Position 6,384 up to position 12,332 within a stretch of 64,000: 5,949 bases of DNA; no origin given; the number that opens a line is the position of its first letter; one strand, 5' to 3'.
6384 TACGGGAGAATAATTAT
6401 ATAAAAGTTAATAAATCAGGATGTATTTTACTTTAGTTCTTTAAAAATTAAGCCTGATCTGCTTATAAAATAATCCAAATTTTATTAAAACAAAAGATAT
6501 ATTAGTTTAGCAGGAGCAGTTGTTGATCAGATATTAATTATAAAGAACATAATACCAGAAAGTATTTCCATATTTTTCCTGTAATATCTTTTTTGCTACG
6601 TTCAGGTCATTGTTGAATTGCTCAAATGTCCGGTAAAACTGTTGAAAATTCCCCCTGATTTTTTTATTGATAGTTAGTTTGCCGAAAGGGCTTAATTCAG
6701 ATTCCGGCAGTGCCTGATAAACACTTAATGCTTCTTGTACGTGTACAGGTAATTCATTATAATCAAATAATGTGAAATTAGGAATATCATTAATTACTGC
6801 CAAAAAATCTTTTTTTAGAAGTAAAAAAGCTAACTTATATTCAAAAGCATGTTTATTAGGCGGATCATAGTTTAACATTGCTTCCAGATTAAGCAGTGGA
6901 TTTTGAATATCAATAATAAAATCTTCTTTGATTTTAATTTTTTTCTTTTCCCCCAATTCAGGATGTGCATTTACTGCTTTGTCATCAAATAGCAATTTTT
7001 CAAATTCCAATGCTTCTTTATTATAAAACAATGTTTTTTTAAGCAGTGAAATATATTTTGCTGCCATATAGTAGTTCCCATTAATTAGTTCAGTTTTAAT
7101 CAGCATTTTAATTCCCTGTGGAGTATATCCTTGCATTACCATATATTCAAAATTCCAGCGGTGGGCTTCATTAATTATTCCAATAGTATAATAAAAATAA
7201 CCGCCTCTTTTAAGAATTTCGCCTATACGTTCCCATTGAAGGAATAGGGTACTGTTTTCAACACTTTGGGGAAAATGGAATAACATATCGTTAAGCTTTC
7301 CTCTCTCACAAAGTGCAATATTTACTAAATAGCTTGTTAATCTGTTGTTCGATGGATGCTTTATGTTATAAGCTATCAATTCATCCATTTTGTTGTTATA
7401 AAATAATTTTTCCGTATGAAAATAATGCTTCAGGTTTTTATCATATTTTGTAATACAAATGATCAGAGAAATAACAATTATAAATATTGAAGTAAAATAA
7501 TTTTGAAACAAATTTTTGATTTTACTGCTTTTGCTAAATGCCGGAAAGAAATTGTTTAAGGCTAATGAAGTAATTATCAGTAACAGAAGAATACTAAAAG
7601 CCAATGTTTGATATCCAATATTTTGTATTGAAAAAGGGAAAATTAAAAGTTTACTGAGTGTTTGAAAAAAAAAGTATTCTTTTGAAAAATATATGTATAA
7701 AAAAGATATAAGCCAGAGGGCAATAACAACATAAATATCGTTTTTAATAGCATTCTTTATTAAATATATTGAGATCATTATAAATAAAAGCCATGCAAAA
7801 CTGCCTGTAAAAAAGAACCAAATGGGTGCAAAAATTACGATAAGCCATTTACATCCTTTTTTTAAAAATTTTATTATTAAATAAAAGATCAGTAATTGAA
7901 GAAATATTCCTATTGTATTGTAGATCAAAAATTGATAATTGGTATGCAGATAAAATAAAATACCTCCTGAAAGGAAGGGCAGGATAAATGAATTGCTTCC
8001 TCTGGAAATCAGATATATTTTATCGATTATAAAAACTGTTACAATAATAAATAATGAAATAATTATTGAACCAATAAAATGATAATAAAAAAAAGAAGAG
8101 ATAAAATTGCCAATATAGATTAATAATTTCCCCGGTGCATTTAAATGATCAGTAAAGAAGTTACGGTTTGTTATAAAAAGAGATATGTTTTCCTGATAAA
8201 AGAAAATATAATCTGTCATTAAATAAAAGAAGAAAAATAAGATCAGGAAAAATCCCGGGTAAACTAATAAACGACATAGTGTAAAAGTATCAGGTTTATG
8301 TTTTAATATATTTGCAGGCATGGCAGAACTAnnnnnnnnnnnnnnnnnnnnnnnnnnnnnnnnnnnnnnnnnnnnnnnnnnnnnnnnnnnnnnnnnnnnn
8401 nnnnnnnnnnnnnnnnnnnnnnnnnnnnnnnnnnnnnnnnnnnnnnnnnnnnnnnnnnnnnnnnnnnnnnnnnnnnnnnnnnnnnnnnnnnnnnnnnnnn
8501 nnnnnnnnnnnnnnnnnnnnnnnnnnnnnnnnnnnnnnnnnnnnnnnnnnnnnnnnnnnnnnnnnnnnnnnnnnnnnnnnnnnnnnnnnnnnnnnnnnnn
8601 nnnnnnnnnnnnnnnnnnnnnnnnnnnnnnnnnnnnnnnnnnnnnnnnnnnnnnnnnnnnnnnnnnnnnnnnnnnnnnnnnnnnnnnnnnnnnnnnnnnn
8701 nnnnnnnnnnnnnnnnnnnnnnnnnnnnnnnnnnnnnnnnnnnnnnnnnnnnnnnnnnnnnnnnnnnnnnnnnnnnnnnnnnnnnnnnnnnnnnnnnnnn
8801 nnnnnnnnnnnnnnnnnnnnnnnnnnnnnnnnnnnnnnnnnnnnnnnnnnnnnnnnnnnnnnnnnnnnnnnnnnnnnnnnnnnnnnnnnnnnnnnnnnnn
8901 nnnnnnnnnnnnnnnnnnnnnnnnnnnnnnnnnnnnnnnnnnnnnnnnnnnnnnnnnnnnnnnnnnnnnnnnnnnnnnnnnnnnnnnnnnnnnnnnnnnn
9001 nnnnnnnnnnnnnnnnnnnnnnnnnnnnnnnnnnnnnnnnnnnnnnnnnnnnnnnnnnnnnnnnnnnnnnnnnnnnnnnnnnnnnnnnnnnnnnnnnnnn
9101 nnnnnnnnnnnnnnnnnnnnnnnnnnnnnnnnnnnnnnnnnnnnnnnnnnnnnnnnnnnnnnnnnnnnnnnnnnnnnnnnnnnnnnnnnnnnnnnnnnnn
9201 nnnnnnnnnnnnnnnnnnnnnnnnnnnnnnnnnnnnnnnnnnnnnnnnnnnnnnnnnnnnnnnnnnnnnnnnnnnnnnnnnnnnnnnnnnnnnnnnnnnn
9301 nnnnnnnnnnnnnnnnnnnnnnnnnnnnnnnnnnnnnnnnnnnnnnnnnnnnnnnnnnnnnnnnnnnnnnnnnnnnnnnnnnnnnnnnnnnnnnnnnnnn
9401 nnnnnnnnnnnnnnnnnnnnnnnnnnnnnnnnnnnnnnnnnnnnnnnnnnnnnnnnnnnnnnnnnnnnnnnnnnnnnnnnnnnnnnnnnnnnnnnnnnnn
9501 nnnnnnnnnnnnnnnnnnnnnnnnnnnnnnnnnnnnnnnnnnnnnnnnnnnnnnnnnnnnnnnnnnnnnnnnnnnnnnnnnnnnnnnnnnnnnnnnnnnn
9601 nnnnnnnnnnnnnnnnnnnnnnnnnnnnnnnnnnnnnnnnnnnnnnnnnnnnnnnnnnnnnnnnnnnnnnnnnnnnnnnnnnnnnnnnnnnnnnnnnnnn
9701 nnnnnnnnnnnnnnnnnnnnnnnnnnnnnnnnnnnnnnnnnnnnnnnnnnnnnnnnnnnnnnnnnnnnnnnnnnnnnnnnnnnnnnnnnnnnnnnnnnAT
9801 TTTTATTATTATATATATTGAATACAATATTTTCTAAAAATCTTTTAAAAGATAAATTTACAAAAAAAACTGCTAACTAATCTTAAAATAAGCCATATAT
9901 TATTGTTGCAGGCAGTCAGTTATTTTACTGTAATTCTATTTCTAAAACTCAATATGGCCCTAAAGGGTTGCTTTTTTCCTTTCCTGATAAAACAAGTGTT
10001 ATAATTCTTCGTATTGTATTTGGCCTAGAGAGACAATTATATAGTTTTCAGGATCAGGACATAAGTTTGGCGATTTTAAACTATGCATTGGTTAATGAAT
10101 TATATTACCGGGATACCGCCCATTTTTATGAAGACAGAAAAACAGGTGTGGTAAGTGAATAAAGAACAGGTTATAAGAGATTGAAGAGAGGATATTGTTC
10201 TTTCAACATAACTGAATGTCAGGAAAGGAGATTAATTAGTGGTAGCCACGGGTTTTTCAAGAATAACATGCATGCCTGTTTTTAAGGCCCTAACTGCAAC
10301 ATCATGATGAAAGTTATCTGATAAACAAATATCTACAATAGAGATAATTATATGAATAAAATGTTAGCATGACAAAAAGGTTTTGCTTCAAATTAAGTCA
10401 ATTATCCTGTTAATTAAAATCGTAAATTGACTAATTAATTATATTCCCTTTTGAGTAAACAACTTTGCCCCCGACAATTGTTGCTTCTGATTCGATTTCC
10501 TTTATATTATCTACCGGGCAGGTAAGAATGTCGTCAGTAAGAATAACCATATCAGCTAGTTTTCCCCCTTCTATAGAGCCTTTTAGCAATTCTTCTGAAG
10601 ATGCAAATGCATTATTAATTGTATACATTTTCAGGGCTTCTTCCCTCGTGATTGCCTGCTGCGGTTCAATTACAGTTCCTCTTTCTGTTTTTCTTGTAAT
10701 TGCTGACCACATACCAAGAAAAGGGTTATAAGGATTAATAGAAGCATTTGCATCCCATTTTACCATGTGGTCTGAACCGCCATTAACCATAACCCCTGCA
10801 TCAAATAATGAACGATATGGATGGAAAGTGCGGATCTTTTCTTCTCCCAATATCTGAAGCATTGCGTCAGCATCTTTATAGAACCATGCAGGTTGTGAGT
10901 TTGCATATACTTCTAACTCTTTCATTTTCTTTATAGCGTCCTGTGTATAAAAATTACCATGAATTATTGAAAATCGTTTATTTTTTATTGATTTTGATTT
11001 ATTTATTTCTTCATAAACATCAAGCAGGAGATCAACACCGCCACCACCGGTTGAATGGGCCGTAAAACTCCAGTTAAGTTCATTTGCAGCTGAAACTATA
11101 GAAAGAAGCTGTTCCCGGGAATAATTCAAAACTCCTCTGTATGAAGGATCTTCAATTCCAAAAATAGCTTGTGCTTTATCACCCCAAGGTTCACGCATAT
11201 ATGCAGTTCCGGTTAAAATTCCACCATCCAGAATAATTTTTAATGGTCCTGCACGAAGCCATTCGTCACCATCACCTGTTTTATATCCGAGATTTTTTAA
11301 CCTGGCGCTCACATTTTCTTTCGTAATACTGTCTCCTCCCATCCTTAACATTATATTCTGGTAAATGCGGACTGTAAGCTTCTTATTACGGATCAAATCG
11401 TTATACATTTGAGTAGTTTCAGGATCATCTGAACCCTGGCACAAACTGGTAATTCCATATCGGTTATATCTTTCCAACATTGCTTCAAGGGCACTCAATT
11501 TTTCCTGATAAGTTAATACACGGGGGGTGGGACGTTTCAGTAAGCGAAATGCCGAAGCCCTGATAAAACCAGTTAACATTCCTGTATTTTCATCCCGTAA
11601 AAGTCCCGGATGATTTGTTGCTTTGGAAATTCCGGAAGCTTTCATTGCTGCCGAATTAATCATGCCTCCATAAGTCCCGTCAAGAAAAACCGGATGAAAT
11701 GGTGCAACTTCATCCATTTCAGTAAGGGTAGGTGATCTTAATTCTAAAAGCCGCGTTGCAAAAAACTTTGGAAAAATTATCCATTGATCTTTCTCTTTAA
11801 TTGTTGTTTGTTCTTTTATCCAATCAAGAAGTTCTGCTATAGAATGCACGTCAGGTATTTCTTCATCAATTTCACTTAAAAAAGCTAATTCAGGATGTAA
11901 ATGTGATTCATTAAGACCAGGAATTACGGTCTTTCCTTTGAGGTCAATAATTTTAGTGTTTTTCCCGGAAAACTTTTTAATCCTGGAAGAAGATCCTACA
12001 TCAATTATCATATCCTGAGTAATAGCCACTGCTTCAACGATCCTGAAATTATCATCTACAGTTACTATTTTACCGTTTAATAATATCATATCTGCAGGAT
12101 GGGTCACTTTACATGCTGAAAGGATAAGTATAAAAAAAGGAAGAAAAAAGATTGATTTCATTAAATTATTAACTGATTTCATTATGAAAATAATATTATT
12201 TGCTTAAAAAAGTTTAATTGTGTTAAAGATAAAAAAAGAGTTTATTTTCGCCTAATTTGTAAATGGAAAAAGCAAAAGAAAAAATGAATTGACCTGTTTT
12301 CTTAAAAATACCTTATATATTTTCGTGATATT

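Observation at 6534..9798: Conserved two-gene module: CxxCH-containing PD40-like lipoprotein plus a 595-aa polytopic membrane protein with a helical soluble domain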

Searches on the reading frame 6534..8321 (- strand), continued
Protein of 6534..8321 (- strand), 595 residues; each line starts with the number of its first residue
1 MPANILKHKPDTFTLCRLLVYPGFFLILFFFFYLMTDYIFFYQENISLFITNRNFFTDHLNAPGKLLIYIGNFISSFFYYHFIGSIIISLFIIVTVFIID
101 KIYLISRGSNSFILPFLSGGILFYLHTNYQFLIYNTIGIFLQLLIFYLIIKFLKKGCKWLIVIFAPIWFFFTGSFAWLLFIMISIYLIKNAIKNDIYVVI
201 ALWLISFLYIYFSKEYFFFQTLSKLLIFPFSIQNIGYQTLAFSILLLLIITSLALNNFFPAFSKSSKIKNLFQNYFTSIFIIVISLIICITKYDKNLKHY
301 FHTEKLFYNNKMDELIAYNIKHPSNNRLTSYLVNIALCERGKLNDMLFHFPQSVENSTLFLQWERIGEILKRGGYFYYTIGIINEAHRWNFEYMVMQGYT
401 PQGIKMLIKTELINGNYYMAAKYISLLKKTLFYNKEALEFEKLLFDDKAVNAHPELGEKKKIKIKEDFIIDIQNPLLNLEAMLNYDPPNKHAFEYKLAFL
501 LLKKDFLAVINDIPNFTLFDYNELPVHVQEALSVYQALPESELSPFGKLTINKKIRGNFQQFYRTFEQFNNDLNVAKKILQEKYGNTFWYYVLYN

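Call 34: fold_search(model_id=the predicted structure, library=pdb)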
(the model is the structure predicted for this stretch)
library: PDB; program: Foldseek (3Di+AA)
matches with E <= 10: 80; with E <= 0.001: 0
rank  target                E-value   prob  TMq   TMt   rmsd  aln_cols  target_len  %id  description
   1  3ieg_A                1.0e+00  0.51  0.15  0.20  15.0       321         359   12  Crystal Structure of P58(IPK) TPR Domain at 2.5 A (released 2010-03-31)
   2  2y4t_B                1.7e+00  0.18  0.11  0.13  19.0       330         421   11  Crystal structure of the human co-chaperone P58(IPK) (released 2011-08-10)
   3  2y4t_A                1.9e+00  0.23  0.12  0.16  19.0       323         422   10  Crystal structure of the human co-chaperone P58(IPK) (released 2011-08-10)
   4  2y4u                  2.8e+00  0.18  0.12  0.16  18.9       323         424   11  Crystal structure of human P58(IPK) in space group P312 (released 2011-08-10)
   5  6wh4_A                2.8e+00  0.07  0.13  0.18  26.8       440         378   12  Crystal structure of HTR2A with inverse agonist (released 2020-09-23)
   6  8dti_A                3.3e+00  0.30  0.15  0.14  13.3       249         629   14  Cryo-EM structure of Arabidopsis SPY in complex with GDP-fucose (released 2023-03-08)
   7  6lyq_D                3.3e+00  0.14  0.09  0.21  13.5       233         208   11  Structure of the BAM complex (released 2021-01-06)
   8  5ekq_D                4.1e+00  0.11  0.08  0.19  14.4       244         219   12  The structure of the BamACDE subcomplex from E. coli (released 2016-01-20)
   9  9mk9_A                4.1e+00  0.08  0.13  0.17  23.7       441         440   12  Structure of the IFIT2-IFIT3 heterodimer from Mus musculus (released 2025-03-12)
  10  6wgt_B                4.1e+00  0.07  0.13  0.19  25.6       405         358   14  Crystal structure of HTR2A with hallucinogenic agonist (released 2020-09-23)
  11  9h85_D                4.6e+00  0.12  0.08  0.20  14.4       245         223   13  BAM-hinge (GSGS) (released 2025-10-22)
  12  1w3b_A                4.7e+00  0.20  0.17  0.23  16.9       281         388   12  The superhelical TPR domain of O-linked GlcNAc transferase reveals structural similarities to importin alpha. (released 2004-09-09)
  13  5aem                  4.7e+00  0.08  0.08  0.12  18.2       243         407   12  Structure of t131 N-terminal TPR array (released 2015-06-24)
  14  2xpi_A                4.9e+00  0.12  0.14  0.15  17.5       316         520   14  Crystal structure of APC/C hetero-tetramer Cut9-Hcn1 (released 2011-03-30)
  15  2yhc                  4.9e+00  0.11  0.09  0.20  15.6       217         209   12  Structure of BamD from E. coli (released 2011-06-01)
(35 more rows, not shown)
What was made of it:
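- On GT-C glycosyltransferases: Foldseek's best hit is E=1, to TPR proteins (call 34).
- The best Foldseek hit is E=1, and the hits are TPR proteins (call 34).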

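Call 39: search_protein_families(library=pfam, proteins=[L063:6204-7400:-, L011:17341-18876:-, L076:19232-20662:+, L074:4347-5597:-, L050:6742-8109:-, L076:5678-6622:-], max_evalue=0.001)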
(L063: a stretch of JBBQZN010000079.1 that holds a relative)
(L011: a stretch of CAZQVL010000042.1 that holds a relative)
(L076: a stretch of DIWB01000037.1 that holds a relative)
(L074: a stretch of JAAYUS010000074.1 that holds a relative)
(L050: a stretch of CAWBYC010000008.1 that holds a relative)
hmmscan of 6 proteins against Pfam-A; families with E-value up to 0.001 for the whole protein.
L063:6204-7400:- (398 aa): 3 families
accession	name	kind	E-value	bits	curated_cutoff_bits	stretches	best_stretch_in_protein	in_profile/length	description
PF03825.22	Nuc_H_symport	-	3.1e-80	270.6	25.9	1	2-395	3-398/400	Nucleoside H+ symporter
PF12832.13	MFS_1_like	-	2.3e-27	96.5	25.2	1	5-359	3-366/373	MFS_1 like family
PF07690.21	MFS_1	-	2.9e-26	92.7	33.4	2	6-346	1-345/347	Major Facilitator Superfamily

L011:17341-18876:- (511 aa): 3 families
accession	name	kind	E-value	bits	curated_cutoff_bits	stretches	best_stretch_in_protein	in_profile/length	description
PF03781.23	FGE-sulfatase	-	2.9e-45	155.3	23.3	1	210-466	4-238/255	Sulfatase-modifying factor enzyme 1-like domain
PF03264.19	Cytochrom_NNT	-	2e-24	86.7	24.1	1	5-163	9-170/174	NapC/NirT cytochrome c family, N-terminal region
PF14522.11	Cytochrome_C7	-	7.8e-05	22.9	24.8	0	113-162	9-53/67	Cytochrome c7 and related cytochrome c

L076:19232-20662:+ (476 aa): 2 families
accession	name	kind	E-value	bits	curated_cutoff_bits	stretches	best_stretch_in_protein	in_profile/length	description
PF01156.24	IU_nuc_hydro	-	1.2e-16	61.6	34.2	1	28-262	1-252/297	Inosine-uridine preferring nucleoside hydrolase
PF02663.19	FmdE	-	4.2e-13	49.9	22.9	1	337-471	1-133/133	FmdE, Molybdenum formylmethanofuran dehydrogenase operon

L074:4347-5597:- (416 aa): 3 families
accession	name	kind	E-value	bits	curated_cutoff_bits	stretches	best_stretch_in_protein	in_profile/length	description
PF13088.12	BNR_2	-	1.8e-15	57.5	31.4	2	135-318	85-243/277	BNR repeat-like domain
PF02012.26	BNR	-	1.6e-07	30.7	27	0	84-93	2-11/12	BNR/Asp-box repeat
PF15902.12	Sortilin-Vps10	-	6e-05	22.4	33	0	209-292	5-78/446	Sortilin, neurotensin receptor 3,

L050:6742-8109:- (455 aa): 3 families
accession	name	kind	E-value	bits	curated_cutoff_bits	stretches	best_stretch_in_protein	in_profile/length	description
PF01408.29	GFO_IDH_MocA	-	1.2e-13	52.3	24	1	55-178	1-113/120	Oxidoreductase family, NAD-binding Rossmann fold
PF22725.1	GFO_IDH_MocA_C3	-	1.3e-09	38.5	27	1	198-330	3-123/124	GFO/IDH/MocA C-terminal domain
PF02894.22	GFO_IDH_MocA_C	-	3.3e-07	30.8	22.9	1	202-338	3-139/218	Oxidoreductase family, C-terminal alpha/beta domain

L076:5678-6622:- (314 aa): 1 family
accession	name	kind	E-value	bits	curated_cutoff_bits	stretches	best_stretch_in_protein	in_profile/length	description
PF01261.30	AP_endonuc_2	-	5.7e-25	88.9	31.1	1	116-292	53-233/249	Xylose isomerase-like TIM barrel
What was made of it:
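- NapC/NirT-FGE genes sit in the same loci (call 39).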

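Call 47: search_protein_families(library=pfam, alignment_id=A1, max_evalue=10)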
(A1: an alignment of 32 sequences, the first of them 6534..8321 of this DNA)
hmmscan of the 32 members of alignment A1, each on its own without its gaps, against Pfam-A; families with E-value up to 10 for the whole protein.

A. member 1, window:6534-8321:- (595 aa): 1 family
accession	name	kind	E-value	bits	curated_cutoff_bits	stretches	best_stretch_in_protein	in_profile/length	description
PF19529.4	DUF6057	-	6.1e-121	405.5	29.8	1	24-595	13-569/569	Family of unknown function (DUF6057)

B. families by the number of members that match (of 32 scanned): 14 families
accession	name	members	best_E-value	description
PF19529.4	DUF6057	32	9.8e-137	Family of unknown function (DUF6057)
PF25060.1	ARM_TT21_2nd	12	0.0034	Tetratricopeptide repeat protein 21 second ARM domain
PF10602.15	RPN7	12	0.0051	26S proteasome subunit RPN7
PF19885.4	DUF6358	1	0.042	Family of unknown function (DUF6358)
PF03513.19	Cloacin_immun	1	0.082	Cloacin immunity protein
PF04746.17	DUF575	1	0.1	Protein of unknown function (DUF575)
PF23992.1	Pam3_gp32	1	0.12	Phage Pam3 gp32-like protein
PF22180.2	RH3_dom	1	0.16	RH3 domain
PF21109.2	Stonustoxin_helical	1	0.25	Stonustoxin helical domain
PF03386.19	ENOD93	1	0.48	Early nodulin 93 ENOD93 protein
PF13179.11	DUF4006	1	0.69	Family of unknown function (DUF4006)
PF01848.21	HOK_GEF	1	0.86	Hok/gef family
PF11190.13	DUF2976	1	2.7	Protein of unknown function (DUF2976)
PF02238.20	COX7a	1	3.3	Cytochrome c oxidase subunit VII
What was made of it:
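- On O-antigen ligase / Wzy_C: No hit at E<=10 in 32 members (call 47).
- There is no Pfam hit at E<=10 on 32 members (call 47).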

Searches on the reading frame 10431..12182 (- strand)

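Call 7: search_protein_families(library=pfam, proteins=[window:10431-12182:-], max_evalue=0.001)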
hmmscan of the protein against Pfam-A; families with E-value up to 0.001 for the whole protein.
window:10431-12182:- (583 aa): 2 families
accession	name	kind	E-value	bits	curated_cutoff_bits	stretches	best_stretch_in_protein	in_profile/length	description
PF07969.17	Amidohydro_3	-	2.4e-84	284.9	29.7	1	77-576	1-472/472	Amidohydrolase family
PF01979.26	Amidohydro_1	-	7.4e-09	35.7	25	1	354-575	132-345/345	Amidohydrolase family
